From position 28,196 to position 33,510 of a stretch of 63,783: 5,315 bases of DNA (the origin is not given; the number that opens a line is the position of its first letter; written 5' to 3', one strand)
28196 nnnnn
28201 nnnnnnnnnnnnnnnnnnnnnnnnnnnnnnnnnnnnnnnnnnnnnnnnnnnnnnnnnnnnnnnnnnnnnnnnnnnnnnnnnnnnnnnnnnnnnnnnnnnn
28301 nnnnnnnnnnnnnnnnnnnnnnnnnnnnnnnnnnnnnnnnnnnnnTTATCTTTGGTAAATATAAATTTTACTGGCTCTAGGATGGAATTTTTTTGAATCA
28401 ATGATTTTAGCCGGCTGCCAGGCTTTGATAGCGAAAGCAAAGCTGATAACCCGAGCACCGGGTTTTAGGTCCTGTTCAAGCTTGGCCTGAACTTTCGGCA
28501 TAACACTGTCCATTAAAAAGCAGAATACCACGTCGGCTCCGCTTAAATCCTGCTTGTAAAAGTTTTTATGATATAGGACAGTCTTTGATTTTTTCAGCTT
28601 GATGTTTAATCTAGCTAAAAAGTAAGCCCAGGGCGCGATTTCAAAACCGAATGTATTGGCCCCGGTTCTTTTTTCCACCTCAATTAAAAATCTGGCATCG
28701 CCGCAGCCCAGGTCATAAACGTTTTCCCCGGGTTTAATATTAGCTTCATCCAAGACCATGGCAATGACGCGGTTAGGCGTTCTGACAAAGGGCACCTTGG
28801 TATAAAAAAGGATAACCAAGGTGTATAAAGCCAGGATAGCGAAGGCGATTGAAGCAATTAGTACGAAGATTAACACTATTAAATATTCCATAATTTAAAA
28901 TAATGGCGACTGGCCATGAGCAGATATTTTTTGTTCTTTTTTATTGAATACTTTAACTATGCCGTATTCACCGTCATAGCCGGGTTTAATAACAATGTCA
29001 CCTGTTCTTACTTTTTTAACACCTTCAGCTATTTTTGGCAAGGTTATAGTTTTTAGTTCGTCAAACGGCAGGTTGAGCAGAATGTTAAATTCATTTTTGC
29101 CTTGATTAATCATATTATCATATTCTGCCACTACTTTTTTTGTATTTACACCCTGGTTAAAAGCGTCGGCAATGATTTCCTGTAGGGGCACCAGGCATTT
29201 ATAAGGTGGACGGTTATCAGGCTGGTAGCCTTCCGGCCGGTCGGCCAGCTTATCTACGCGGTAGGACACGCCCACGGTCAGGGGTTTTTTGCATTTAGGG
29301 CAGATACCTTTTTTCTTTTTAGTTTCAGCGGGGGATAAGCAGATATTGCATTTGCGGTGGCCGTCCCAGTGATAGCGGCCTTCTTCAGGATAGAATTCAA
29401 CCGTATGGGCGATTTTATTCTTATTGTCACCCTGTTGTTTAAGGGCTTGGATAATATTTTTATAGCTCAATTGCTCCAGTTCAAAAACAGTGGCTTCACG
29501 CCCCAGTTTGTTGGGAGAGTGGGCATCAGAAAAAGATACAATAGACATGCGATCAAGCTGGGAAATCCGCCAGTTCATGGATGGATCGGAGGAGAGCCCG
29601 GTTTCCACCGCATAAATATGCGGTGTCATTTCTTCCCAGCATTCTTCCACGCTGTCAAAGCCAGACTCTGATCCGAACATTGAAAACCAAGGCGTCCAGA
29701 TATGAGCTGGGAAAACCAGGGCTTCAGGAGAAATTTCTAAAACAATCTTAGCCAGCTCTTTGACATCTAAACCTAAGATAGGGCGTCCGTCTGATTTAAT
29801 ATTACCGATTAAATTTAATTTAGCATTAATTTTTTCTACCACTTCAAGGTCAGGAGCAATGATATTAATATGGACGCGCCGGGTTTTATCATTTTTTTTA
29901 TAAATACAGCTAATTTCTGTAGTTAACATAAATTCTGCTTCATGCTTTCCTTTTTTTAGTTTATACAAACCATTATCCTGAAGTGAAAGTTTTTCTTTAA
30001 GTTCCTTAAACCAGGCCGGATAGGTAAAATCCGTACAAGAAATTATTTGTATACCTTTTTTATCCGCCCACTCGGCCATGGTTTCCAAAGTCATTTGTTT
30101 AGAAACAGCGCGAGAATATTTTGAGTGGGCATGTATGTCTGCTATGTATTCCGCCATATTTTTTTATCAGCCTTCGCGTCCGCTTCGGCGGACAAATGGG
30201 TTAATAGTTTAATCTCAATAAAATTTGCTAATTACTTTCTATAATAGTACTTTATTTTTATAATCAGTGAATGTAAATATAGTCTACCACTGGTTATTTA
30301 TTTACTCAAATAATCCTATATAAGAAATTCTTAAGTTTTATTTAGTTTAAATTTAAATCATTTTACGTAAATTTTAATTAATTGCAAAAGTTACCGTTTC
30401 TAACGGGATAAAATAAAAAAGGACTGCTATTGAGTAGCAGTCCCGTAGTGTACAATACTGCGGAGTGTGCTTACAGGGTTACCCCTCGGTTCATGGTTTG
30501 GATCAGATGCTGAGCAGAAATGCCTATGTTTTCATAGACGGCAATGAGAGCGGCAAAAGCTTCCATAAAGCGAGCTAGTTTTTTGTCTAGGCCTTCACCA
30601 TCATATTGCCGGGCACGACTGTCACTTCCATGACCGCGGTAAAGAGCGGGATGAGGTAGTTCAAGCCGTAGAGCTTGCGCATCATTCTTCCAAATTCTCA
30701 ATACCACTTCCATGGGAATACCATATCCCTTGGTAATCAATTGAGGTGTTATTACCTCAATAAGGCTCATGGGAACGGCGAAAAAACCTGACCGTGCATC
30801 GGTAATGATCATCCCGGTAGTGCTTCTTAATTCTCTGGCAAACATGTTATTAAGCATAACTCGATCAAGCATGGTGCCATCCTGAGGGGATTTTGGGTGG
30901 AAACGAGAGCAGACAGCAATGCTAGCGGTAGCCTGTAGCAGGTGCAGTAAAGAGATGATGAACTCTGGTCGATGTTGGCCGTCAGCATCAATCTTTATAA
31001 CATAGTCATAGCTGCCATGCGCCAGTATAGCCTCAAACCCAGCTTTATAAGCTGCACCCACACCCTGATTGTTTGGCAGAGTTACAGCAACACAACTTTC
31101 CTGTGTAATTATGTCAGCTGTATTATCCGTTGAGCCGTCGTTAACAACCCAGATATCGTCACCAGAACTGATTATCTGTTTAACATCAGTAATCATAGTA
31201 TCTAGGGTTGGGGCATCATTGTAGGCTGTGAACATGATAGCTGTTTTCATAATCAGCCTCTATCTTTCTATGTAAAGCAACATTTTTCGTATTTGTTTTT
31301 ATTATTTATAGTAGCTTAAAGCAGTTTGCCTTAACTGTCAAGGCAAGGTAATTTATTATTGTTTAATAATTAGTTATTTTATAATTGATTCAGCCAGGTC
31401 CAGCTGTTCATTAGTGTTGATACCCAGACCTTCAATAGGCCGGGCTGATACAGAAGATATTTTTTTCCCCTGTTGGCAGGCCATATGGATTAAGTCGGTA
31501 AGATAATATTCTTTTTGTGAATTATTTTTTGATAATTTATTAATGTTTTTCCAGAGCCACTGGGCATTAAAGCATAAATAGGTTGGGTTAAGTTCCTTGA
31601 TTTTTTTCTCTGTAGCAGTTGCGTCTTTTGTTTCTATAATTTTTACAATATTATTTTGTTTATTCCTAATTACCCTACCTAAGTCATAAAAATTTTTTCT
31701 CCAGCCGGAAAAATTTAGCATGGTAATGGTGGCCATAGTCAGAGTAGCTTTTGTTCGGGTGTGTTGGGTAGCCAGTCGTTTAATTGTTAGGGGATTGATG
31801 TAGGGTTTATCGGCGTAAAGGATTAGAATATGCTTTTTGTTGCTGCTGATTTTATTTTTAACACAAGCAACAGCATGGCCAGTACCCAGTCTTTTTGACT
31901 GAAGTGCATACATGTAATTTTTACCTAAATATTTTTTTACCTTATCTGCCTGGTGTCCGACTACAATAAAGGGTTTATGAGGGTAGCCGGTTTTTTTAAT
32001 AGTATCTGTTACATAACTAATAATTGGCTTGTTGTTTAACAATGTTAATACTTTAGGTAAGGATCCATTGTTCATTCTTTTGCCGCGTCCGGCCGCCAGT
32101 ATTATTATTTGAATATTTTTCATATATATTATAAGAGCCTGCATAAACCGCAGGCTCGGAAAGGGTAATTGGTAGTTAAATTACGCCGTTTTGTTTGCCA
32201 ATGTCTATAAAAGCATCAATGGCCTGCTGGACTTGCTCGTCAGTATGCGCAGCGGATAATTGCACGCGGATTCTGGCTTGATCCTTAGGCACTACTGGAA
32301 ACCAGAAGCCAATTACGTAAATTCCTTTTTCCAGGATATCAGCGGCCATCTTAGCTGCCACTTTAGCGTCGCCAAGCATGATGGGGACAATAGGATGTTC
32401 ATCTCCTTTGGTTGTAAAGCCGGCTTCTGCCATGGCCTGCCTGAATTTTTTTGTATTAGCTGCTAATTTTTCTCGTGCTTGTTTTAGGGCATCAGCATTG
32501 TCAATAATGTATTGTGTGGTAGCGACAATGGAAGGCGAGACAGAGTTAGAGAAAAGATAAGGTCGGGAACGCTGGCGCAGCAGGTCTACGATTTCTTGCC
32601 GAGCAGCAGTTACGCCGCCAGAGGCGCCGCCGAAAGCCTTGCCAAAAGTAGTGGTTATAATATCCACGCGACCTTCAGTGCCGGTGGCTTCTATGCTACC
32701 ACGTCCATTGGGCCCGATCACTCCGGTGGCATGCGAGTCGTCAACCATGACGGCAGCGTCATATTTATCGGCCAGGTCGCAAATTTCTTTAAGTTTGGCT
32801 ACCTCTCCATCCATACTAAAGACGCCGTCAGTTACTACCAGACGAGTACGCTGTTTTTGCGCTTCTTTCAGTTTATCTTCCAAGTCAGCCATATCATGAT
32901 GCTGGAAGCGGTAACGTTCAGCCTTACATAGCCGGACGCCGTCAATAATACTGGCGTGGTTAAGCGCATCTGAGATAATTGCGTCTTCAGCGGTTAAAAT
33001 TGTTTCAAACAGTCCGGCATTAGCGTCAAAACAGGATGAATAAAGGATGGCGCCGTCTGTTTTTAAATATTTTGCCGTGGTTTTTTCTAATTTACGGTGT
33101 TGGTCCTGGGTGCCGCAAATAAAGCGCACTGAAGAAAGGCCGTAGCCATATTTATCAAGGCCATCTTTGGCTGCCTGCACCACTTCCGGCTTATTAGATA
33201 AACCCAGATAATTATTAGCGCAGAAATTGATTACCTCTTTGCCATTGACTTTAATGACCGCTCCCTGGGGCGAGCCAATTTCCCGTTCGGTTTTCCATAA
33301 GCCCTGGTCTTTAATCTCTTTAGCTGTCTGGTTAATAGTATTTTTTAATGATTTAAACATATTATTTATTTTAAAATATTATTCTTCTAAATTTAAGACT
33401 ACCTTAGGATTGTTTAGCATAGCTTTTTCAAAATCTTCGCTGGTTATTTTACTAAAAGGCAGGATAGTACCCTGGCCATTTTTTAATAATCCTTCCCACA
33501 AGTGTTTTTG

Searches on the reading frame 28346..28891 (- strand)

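Call 34: search_protein_families(library=pfam, proteins=[window:28346-28891:-], max_evalue=0.0001)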
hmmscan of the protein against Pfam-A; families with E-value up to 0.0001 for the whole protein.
window:28346-28891:- (181 aa): 4 families
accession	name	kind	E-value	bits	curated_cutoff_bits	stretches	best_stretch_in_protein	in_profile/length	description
PF02384.22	N6_Mtase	-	1.6e-06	28.1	20.4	1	38-118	30-121/311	N-6 DNA Methylase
PF13847.12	Methyltransf_31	-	6e-06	26.4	27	1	52-168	1-127/145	Methyltransferase domain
PF08123.19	DOT1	-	4.6e-05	23.5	23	0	41-121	29-110/205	Histone methylation protein DOT1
PF06325.19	PrmA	-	5.2e-05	23.3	22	1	49-149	156-257/296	Ribosomal protein L11 methyltransferase (PrmA)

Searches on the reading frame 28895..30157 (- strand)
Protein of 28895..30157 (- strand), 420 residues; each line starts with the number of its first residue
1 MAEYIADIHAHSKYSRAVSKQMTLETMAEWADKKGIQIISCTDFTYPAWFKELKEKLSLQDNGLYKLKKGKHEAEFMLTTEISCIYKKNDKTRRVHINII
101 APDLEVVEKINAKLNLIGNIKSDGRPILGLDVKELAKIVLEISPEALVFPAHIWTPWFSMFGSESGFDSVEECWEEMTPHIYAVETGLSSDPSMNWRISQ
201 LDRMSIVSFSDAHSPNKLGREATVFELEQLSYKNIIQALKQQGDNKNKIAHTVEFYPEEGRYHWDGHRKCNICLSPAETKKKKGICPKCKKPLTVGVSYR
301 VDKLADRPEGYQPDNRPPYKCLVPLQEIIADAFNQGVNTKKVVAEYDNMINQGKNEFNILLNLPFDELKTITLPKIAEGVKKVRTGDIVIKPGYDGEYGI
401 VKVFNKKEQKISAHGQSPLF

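Call 34: search_protein_families(library=pfam, proteins=[window:28895-30157:-], max_evalue=0.0001)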
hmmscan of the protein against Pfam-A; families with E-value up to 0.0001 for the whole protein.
window:28895-30157:- (420 aa): 0 families

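Call 36: search_protein_families(library=pfam, proteins=[window:28895-30157:-], max_evalue=1)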
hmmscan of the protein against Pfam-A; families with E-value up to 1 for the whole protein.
window:28895-30157:- (420 aa): 5 families
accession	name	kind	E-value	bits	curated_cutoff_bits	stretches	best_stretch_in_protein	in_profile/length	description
PF13263.12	PHP_C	-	0.0012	18.8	21.3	1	210-241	22-53/56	PHP-associated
PF03735.19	ENT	-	0.037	14.5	28.5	1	224-245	4-27/71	ENT domain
PF02811.25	PHP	-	0.12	13.2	26.4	1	7-45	1-38/164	PHP domain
PF14570.12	zf-RING_4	-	0.13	12.5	27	1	266-292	21-46/48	RING/Ubox like zinc-binding domain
PF18912.6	DZR_2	-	0.25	11.6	27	1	268-293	8-31/56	Double zinc ribbon domain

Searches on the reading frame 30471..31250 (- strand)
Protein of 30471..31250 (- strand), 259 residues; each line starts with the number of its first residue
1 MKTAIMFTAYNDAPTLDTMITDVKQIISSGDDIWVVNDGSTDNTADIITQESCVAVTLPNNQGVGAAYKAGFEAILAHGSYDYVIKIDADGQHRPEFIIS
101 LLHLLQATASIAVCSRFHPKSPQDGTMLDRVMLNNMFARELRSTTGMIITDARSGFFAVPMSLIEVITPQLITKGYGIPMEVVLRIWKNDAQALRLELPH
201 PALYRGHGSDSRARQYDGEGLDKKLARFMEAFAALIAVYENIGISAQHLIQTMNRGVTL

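Call 34: search_protein_families(library=pfam, proteins=[window:30471-31250:-], max_evalue=0.0001)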
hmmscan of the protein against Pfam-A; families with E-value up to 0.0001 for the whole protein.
window:30471-31250:- (259 aa): 1 family
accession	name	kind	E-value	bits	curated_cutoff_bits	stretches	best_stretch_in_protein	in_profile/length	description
PF00535.33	Glycos_transf_2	-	3e-20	73.3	23.3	1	7-157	4-156/168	Glycosyl transferase family 2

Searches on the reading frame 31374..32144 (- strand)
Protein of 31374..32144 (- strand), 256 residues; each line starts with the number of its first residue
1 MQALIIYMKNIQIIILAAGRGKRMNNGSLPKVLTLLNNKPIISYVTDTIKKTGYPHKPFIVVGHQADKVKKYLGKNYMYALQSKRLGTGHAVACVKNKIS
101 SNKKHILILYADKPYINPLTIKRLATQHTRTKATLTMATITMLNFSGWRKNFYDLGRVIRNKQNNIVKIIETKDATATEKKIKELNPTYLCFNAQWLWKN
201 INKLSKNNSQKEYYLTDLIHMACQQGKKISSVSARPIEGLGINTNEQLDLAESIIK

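Call 3: search_protein_families(library=pfam, proteins=[window:31374-32144:-], max_evalue=0.01)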
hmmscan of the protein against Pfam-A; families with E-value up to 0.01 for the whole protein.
window:31374-32144:- (256 aa): 4 families
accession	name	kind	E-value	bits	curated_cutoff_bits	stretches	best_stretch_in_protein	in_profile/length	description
PF12804.13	NTP_transf_3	-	7.3e-15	55.9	27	1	14-139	2-122/160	MobA-like NTP transferase domain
PF00483.29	NTP_transferase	-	1.2e-11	45.1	21.2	1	14-231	3-218/245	Nucleotidyl transferase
PF01128.25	IspD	-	9.3e-07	29.3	27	1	12-136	2-126/221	2-C-methyl-D-erythritol 4-phosphate cytidylyltransferase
PF02348.25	CTP_transf_3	-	0.0012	19.2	22.6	1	22-136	11-121/217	Cytidylyltransferase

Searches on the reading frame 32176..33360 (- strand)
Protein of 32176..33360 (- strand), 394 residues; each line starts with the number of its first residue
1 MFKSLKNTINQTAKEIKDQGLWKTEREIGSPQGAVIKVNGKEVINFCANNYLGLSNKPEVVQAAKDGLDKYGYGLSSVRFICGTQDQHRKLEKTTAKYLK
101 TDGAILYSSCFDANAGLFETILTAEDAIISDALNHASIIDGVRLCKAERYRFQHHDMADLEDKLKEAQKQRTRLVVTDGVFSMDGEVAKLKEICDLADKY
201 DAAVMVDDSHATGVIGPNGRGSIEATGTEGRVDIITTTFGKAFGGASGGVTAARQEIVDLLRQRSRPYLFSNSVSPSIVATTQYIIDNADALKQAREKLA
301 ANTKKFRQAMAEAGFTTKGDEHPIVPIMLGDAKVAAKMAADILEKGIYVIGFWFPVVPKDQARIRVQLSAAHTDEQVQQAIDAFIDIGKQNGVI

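Call 3: search_protein_families(library=pfam, proteins=[window:32176-33360:-], max_evalue=0.01)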
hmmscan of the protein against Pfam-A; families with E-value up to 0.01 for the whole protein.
window:32176-33360:- (394 aa): 6 families
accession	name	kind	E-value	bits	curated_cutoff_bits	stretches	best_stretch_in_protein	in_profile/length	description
PF00155.27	Aminotran_1_2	-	4.7e-69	233.7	19.7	1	42-384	2-361/361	Aminotransferase class I and II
PF00464.25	SHMT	-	1.4e-08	34.2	27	1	144-345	141-353/399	Serine hydroxymethyltransferase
PF01053.26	Cys_Met_Meta_PP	-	8.8e-06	24.9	27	1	88-215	54-181/381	Cys/Met metabolism PLP-dependent enzyme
PF00266.25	Aminotran_5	-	5.1e-05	22.8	21.5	1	117-212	81-180/371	Aminotransferase class-V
PF01041.23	DegT_DnrJ_EryC1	-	0.00063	19.5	19.8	1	86-215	24-153/360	DegT/DnrJ/EryC1/StrS aminotransferase family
PF01212.27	Beta_elim_lyase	-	0.0083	15.9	27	0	85-256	31-214/288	Beta-eliminating lyase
